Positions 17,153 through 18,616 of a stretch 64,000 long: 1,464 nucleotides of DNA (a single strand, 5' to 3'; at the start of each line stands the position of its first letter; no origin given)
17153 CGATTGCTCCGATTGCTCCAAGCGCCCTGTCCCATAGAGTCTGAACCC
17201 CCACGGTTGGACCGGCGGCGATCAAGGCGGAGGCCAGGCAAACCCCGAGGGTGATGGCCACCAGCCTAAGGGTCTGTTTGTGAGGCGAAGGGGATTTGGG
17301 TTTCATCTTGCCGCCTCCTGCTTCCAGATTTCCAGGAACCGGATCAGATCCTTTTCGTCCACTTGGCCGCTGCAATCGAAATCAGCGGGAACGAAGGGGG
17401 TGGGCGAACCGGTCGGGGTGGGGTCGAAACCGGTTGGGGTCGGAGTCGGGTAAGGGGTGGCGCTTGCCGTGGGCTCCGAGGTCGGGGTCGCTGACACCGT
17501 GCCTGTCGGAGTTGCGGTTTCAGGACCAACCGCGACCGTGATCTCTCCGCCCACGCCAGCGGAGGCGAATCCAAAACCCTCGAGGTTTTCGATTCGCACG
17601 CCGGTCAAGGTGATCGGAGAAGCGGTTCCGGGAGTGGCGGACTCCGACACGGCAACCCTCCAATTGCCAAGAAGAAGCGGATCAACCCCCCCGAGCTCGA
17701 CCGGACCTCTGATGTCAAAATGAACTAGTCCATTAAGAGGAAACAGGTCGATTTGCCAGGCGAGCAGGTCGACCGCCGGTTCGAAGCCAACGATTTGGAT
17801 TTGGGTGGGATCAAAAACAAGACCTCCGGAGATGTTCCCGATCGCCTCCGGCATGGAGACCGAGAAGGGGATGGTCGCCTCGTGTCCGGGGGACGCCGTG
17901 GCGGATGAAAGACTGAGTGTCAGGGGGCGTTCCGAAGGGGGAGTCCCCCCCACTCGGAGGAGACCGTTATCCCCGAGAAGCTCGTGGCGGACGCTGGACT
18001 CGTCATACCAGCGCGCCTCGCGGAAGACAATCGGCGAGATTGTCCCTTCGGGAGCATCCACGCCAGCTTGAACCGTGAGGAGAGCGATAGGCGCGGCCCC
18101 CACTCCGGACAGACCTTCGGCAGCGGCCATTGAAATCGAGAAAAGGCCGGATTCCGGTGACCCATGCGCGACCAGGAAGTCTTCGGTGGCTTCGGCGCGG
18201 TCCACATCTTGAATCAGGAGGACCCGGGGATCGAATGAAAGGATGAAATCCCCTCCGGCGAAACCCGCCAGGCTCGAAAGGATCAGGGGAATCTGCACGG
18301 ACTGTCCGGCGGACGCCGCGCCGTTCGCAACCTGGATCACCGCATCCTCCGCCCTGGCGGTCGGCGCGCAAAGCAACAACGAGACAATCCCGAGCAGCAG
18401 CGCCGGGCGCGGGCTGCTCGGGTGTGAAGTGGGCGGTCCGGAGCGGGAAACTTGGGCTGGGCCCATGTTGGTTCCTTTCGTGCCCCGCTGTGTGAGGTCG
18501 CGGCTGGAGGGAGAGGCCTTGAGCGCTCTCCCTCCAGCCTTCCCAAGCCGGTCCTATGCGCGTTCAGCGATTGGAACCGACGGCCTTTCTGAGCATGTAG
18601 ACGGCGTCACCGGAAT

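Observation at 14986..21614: ECF sigma / anti-sigma pair wired to a tandem array of cohesin-like and dockerin-like secreted proteins (candidate surface-assembly regulon)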

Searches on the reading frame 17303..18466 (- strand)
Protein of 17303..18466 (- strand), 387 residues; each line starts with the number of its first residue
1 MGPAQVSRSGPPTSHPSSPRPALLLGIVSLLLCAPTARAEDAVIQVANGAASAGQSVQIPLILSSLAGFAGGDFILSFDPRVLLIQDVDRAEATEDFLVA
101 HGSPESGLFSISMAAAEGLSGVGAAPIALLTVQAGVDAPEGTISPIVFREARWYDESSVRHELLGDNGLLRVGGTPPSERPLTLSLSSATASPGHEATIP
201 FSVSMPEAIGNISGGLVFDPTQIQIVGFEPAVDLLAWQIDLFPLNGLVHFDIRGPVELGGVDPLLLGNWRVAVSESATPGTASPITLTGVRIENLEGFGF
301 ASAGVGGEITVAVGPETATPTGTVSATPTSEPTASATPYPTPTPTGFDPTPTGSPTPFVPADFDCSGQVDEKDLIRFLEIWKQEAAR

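Call 3: search_protein_families(library=pfam, proteins=[window:17303-18466:-], max_evalue=1)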
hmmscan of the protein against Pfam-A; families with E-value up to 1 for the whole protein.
window:17303-18466:- (387 aa): 1 family
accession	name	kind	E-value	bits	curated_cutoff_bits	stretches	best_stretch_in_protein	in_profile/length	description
PF00963.24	Cohesin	-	1.9e-08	35.1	24.1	2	47-149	6-115/139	Cohesin domain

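Call 4: search_protein_families(library=ncbifam, proteins=[window:17303-18466:-], max_evalue=1)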
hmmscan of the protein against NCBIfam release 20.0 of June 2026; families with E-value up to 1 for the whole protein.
window:17303-18466:- (387 aa): 1 family
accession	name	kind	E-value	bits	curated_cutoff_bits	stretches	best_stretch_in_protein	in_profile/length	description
NF033845.1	MSCRAMM_ClfB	exception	0.0069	14.4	999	1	273-370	505-597/871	MSCRAMM family adhesin clumping factor ClfB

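Call 10: find_homologous_proteins(query=window:17303-18466:-)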
Query window:17303-18466:- (387 aa): 12 proteins with E <= 0.001 among 8000 candidates.
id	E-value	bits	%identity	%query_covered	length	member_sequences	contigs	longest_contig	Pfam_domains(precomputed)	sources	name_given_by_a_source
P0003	3.6e-247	838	100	100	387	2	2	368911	PF00963.25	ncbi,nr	ncbi:MAG: hypothetical protein HUU16_05105 [Candidatus Omnitrophica bacterium]|nr:hypothetical prote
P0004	6.5e-189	646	76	100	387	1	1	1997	PF00963.25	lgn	-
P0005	8.3e-113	395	52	100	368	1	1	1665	PF00963.25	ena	-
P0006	5.2e-106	373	53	95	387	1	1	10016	PF00963.25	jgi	jgi:hypothetical protein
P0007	3.2e-88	315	48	94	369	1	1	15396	PF00963.25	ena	-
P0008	7.5e-65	238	38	94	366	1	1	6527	PF00963.25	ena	-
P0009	5.3e-63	232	38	92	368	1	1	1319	PF00963.25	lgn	-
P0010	3.2e-59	219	36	95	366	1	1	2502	PF00963.25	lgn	-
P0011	3.3e-58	216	36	91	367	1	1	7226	PF00963.25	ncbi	-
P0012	2.0e-57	213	39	93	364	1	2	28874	PF00963.25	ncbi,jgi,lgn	-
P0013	1.3e-55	207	34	88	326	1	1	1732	PF00963.25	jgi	jgi:hypothetical protein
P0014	2.4e-7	48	27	76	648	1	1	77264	PF00963.25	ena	-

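Call 12: find_encoding_contigs(protein=P0012, flank=10000, max_places=3)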
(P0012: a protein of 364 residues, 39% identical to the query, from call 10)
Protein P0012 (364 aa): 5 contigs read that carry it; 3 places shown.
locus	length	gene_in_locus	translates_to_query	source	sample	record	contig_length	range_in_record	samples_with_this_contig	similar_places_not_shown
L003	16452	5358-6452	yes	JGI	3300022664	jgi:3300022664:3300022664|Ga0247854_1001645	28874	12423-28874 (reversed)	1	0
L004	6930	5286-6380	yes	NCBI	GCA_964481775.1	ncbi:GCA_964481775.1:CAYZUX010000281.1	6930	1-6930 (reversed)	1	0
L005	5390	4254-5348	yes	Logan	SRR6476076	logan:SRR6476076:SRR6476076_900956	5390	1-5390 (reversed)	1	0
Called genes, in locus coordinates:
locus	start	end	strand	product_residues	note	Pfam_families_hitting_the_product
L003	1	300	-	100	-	?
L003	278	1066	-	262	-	-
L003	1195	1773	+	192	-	PF07638:Sigma70_ECF, PF04542:Sigma70_r2, PF08281:Sigma70_r4_2, PF04545:Sigma70_r4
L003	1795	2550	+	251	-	PF13490:zf-HC2 (weak)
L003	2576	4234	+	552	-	PF21910:GH85_C (faint)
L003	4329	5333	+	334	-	PF00963:Cohesin (weak)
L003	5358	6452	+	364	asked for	PF00963:Cohesin (faint)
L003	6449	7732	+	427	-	-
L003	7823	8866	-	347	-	PF00793:DAHP_synth_1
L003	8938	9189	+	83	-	-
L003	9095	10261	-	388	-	-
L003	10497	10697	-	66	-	-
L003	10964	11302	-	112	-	PF02579:Nitro_FeMo-Co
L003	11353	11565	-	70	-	-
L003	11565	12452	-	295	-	PF01656:CbiA, PF10609:ParA (faint), PF13187:Fer4_9 (faint), PF13237:Fer4_10 (faint), PF14697:Fer4_21, PF12838:Fer4_7, PF00037:Fer4 (weak), PF12837:Fer4_6 (weak), +1 more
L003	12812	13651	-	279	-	PF01656:CbiA, PF10609:ParA (weak), PF13614:AAA_31 (faint), PF12837:Fer4_6 (weak), PF14697:Fer4_21 (weak), PF12838:Fer4_7 (weak), PF13187:Fer4_9 (weak), PF00037:Fer4 (weak), +2 more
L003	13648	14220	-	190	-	PF01980:TrmO_N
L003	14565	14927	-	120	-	PF02579:Nitro_FeMo-Co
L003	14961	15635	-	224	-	PF00578:AhpC-TSA, PF08534:Redoxin, PF10417:1-cysPrx_C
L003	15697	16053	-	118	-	PF17253:DUF5320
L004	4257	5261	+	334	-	PF00963:Cohesin (weak)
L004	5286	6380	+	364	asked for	PF00963:Cohesin (faint)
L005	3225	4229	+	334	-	PF00963:Cohesin (weak)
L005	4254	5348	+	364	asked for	PF00963:Cohesin (faint)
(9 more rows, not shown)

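Call 13: find_encoding_contigs(protein=P0007, flank=10000, max_places=3)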
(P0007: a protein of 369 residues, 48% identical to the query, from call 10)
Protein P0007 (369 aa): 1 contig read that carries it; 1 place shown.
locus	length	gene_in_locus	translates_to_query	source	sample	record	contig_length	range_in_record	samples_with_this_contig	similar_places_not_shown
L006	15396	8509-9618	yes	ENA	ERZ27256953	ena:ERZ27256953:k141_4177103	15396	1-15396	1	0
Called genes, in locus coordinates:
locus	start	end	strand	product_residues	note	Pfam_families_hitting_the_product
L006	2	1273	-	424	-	?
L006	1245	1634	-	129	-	-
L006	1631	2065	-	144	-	-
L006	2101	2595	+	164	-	-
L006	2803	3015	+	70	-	PF14358:DUF4405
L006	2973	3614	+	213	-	-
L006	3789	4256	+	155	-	-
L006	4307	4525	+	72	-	-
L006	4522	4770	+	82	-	PF15970:HicB-like_2 (weak), PF15919:HicB_lk_antitox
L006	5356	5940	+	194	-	PF07638:Sigma70_ECF, PF04542:Sigma70_r2, PF08281:Sigma70_r4_2, PF04545:Sigma70_r4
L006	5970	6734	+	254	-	PF13490:zf-HC2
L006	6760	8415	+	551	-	-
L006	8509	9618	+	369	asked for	PF00963:Cohesin (faint)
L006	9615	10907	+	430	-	-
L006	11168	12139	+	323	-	PF00963:Cohesin (faint)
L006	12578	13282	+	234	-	PF01066:CDP-OH_P_transf (weak)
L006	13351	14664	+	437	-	PF09925:DUF2157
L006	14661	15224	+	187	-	PF14345:GDYXXLXY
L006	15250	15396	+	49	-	?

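Call 14: find_encoding_contigs(protein=P0006, flank=10000, max_places=3)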
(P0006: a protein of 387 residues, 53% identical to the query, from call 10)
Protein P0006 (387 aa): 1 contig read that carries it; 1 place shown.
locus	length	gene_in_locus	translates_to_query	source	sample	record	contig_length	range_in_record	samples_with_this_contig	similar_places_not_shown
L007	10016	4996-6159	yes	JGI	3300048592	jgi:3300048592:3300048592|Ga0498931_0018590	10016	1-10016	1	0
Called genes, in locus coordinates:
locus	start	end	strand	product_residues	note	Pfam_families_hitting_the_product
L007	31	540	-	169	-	-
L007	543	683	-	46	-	-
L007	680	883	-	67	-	-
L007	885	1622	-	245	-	PF01797:Y1_Tnp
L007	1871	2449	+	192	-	PF07638:Sigma70_ECF (weak), PF04542:Sigma70_r2, PF08281:Sigma70_r4_2, PF04545:Sigma70_r4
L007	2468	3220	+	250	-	PF13490:zf-HC2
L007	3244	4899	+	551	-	-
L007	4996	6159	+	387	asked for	PF00963:Cohesin (weak)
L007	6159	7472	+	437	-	-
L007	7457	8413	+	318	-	PF00963:Cohesin (faint)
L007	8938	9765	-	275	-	-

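Call 36: predict_structure(alignment_id=A4)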
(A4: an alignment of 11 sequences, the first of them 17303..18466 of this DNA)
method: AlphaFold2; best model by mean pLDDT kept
length: 387 residues; sequences in the alignment: 11
mean_pLDDT: 79.6   pTM: 0.65
mean pLDDT of the five models: 79.6, 76.5, 75.8, 64.6, 63.5
residues with pLDDT >= 90: 202; 70-90: 91; 50-70: 26; < 50: 68
segments of 3 or more residues with pLDDT < 50: 1-19, 30-38, 316-355
pLDDT, mean of each block of 10 residues (from residue 1): 38 45 55 45 90 96 88 91 91 77 83 79 87 94 93 79 87 91 95 95 95 96 94 94 95 95 95 93 95 92 94 61 40 42 41 49 76 83 73
secondary structure, 60 per line:
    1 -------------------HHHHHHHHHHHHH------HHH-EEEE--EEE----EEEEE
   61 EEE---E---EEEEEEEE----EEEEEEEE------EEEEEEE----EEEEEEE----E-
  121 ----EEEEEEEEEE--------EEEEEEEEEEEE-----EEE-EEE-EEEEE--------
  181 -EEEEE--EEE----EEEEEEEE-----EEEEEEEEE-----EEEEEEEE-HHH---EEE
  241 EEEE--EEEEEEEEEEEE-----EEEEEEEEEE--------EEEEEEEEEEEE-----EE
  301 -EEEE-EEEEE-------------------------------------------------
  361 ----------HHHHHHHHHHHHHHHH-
elements in order: H20-32 E43-46 E49-51 E56-63 E71-78 E83-90 E97-103 E108-114 E125-134 E143-154 E160-162 E164-166 E168-172 E182-186 E189-191 E196-203 E209-217 E223-230 E238-244 E247-258 E264-273 E282-293 E302-305 E307-311 H371-386

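Call 40: fold_search(model_id=the predicted structure, library=pdb)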
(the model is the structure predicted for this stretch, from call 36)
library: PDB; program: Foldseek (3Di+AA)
matches with E <= 10: 1967; with E <= 0.001: 627
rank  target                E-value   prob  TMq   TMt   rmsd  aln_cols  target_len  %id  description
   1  3l8q_D                2.6e-14  1.00  0.31  0.35  11.6       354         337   14  Structure analysis of the type II cohesin dyad from the adaptor ScaA scaffoldin of Acetivibrio cellulolyticus (released 2010-05-05)
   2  3l8q_A                1.1e-13  1.00  0.32  0.36  11.9       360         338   14  Structure analysis of the type II cohesin dyad from the adaptor ScaA scaffoldin of Acetivibrio cellulolyticus (released 2010-05-05)
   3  4fl4_I                2.6e-13  1.00  0.32  0.39  18.0       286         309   17  Scaffoldin conformation and dynamics revealed by a ternary complex from the Clostridium thermocellum cellulosome (released 2012-06-27)
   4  3kcp_A                2.8e-13  1.00  0.30  0.38  17.3       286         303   18  Crystal structure of interacting Clostridium thermocellum multimodular components (released 2010-02-09)
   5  3l8q_C                4.0e-13  1.00  0.33  0.37  11.2       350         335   13  Structure analysis of the type II cohesin dyad from the adaptor ScaA scaffoldin of Acetivibrio cellulolyticus (released 2010-05-05)
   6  3l8q_B                4.7e-13  1.00  0.33  0.36  12.6       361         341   14  Structure analysis of the type II cohesin dyad from the adaptor ScaA scaffoldin of Acetivibrio cellulolyticus (released 2010-05-05)
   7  4fl4_C                6.8e-13  1.00  0.32  0.39  17.9       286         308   18  Scaffoldin conformation and dynamics revealed by a ternary complex from the Clostridium thermocellum cellulosome (released 2012-06-27)
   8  4fl4_L                4.7e-12  1.00  0.32  0.39  20.7       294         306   17  Scaffoldin conformation and dynamics revealed by a ternary complex from the Clostridium thermocellum cellulosome (released 2012-06-27)
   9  6kgc_A                1.6e-11  1.00  0.32  0.81   2.3       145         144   17  Crystal structure of CaDoc0917(R49D)-CaCohA2 complex at pH 5.4 (released 2020-07-08)
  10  6kgf_C                8.1e-11  1.00  0.32  0.80   2.2       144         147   17  Crystal structure of CaDoc0917(R16D)-CaCohA2 complex at pH 8.2 (released 2020-07-08)
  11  6kgd_A                1.2e-10  1.00  0.31  0.79   2.6       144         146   17  Crystal structure of CaDoc0917(R49D)-CaCohA2 complex at pH 8.0 (released 2020-07-08)
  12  6kgf_A                1.2e-10  1.00  0.31  0.80   2.4       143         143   17  Crystal structure of CaDoc0917(R16D)-CaCohA2 complex at pH 8.2 (released 2020-07-08)
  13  2ccl_A                1.2e-10  1.00  0.30  0.73   5.2       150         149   21  THE S45A, T46A MUTANT OF THE TYPE I COHESIN-DOCKERIN COMPLEX FROM THE CELLULOSOME OF CLOSTRIDIUM THERMOCELLUM (released 2007-02-13)
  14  6kge_A                1.5e-10  1.00  0.31  0.81   2.4       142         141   17  Crystal structure of CaDoc0917(R16D)-CaCohA2 complex at pH 5.5 (released 2020-07-08)
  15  1aoh_A                3.7e-10  1.00  0.31  0.80   2.6       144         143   24  SINGLE COHESIN DOMAIN FROM THE SCAFFOLDING PROTEIN CIPA OF THE CLOSTRIDIUM THERMOCELLUM CELLULOSOME (released 1998-07-08)
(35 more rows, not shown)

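Call 55: search_protein_families(library=pfam, proteins=[L007:8938-9765:-, L003:9095-10261:-], max_evalue=0.1)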
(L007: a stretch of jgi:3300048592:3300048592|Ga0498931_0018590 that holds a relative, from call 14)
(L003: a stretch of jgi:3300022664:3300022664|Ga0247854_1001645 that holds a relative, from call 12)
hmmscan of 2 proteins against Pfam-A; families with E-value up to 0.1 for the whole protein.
L007:8938-9765:- (275 aa): 1 family
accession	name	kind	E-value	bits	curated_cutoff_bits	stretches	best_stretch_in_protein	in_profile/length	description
PF00404.24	Dockerin_1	-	0.0024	18.4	22.9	1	250-270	34-54/57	Dockerin type I domain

L003:9095-10261:- (388 aa): 4 families
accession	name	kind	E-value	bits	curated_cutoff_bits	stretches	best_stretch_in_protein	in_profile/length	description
PF02085.21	Cytochrom_CIII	-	0.00048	20.9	22.9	0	154-217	48-101/101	Class III cytochrome C family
PF14537.11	Cytochrom_c3_2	-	0.0011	19.8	25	1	147-228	1-78/79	Cytochrome c3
PF14522.11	Cytochrome_C7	-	0.0013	19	24.8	0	284-306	34-56/67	Cytochrome c7 and related cytochrome c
PF06943.17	zf-LSD1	-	0.0073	16.6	20.2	1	174-189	9-24/25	LSD1 zinc finger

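Call 59: search_solved_structures(query=A4, max_evalue=0.1, show_alignments=4)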
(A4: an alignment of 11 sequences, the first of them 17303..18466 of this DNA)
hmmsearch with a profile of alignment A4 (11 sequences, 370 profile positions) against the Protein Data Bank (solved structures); distinct sequences matched with E-value up to 0.1: 9.
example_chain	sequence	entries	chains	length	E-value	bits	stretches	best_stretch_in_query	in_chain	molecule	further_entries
6kg8_A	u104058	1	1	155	0.00026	23.1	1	175-318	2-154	Probably cellulosomal scaffolding protein, secreted cellulose-binding and cohesin domain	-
3kcp_A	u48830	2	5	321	0.00056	22.1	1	45-90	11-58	Cellulosomal-scaffolding protein A | Cellulosome anchoring protein cohesin region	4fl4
6kgc_A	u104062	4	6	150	0.0012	20.9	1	179-313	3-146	Probably cellulosomal scaffolding protein, secreted cellulose-binding and cohesin domain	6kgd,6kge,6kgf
1aoh_A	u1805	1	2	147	0.0052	18.9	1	45-90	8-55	Cellulosomal-scaffolding protein A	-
5lxv_A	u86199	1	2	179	0.0052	18.9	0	45-89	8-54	Scaffoldin C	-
3l8q_A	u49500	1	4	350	0.0056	18.8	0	49-87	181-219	Cellulosomal scaffoldin adaptor protein B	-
3ghp_A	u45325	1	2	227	0.011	17.8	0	50-87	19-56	Cellulosomal scaffoldin adaptor protein B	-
4uyp_A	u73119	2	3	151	0.023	16.8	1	183-287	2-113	Cellulosomal scaffoldin anchoring protein C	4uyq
2xdh_A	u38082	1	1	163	0.092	14.8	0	50-139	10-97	COHESIN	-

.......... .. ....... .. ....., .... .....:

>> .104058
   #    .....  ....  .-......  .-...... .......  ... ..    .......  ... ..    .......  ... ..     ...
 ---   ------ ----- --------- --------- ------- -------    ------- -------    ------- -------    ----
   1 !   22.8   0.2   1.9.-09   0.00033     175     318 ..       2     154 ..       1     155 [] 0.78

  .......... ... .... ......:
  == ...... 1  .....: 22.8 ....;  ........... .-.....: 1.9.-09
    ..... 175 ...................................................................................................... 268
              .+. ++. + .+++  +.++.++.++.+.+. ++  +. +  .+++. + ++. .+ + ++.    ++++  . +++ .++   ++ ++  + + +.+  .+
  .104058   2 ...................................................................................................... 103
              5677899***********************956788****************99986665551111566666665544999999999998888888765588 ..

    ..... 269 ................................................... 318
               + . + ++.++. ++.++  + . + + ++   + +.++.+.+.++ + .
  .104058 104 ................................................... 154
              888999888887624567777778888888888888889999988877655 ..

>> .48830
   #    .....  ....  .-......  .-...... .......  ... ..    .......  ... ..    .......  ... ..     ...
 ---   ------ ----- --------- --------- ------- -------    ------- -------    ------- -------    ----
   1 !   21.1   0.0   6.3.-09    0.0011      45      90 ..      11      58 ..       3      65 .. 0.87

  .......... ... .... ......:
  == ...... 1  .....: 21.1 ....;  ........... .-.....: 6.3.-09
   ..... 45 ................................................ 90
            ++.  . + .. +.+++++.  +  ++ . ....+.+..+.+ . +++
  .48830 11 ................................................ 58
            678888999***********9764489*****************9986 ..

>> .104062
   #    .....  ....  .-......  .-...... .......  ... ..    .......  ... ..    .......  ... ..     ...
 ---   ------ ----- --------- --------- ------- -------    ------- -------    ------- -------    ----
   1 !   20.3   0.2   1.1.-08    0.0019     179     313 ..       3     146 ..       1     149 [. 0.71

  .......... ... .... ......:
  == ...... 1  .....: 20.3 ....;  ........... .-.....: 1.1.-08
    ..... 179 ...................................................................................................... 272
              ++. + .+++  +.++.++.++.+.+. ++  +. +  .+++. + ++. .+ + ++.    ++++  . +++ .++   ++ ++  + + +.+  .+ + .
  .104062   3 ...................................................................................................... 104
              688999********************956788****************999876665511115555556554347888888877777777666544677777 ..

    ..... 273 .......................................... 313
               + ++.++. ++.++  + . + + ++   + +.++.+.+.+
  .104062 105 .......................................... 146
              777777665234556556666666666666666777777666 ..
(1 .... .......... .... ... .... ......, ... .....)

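Call 82: search_protein_families(library=pfam, proteins=[L003:2576-4234:+, L006:6760-8415:+, L007:3244-4899:+, L006:3789-4256:+], max_evalue=0.1)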
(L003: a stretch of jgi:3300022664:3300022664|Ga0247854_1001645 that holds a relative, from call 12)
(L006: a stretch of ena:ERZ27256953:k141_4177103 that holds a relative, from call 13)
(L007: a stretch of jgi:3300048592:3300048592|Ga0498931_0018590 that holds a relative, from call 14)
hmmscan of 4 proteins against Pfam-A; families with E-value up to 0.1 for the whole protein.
L003:2576-4234:+ (552 aa): 6 families
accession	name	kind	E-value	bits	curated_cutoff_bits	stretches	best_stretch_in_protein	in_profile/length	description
PF21910.2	GH85_C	-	8.6e-08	33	27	1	167-233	19-82/95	GH85 endohexosaminidases, C-terminal domain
PF00041.27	fn3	-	0.00019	22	25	0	284-366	17-81/84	Fibronectin type III domain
PF00404.24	Dockerin_1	-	0.0039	17.8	22.9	1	491-545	2-53/57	Dockerin type I domain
PF06832.18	BiPBP_C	-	0.012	15.9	26.8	0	261-280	10-29/90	Penicillin-Binding Protein C-terminus Family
PF16383.10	DUF4992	-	0.026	14.7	29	0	164-194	63-93/183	Domain of unknown function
PF13517.12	FG-GAP_3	-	0.037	15.1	26.9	0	522-536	44-58/61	FG-GAP-like repeat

L006:6760-8415:+ (551 aa): 3 families
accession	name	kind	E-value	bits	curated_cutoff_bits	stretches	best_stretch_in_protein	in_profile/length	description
PF00041.27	fn3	-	0.00012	22.6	25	0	284-362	18-78/84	Fibronectin type III domain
PF00404.24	Dockerin_1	-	0.00016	22.2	22.9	1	489-541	1-51/57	Dockerin type I domain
PF25788.1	Ig_Rha78A_N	-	0.0029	18.3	27.4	0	341-371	73-100/105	Rha78A-like, N-terminal immunoglobulin domain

L007:3244-4899:+ (551 aa): 3 families
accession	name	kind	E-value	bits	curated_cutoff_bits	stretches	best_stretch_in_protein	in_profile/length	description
PF00404.24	Dockerin_1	-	0.011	16.4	22.9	1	489-541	1-51/57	Dockerin type I domain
PF14292.12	SusE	-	0.023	15.3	25.2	0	259-303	11-60/106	SusE outer membrane protein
PF00041.27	fn3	-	0.073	13.7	25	0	218-240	61-83/84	Fibronectin type III domain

L006:3789-4256:+ (155 aa): 1 family
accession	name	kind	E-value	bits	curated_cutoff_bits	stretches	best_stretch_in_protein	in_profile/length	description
PF16164.10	VWA_N2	-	0.097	13.3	27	0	7-37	28-58/79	VWA N-terminal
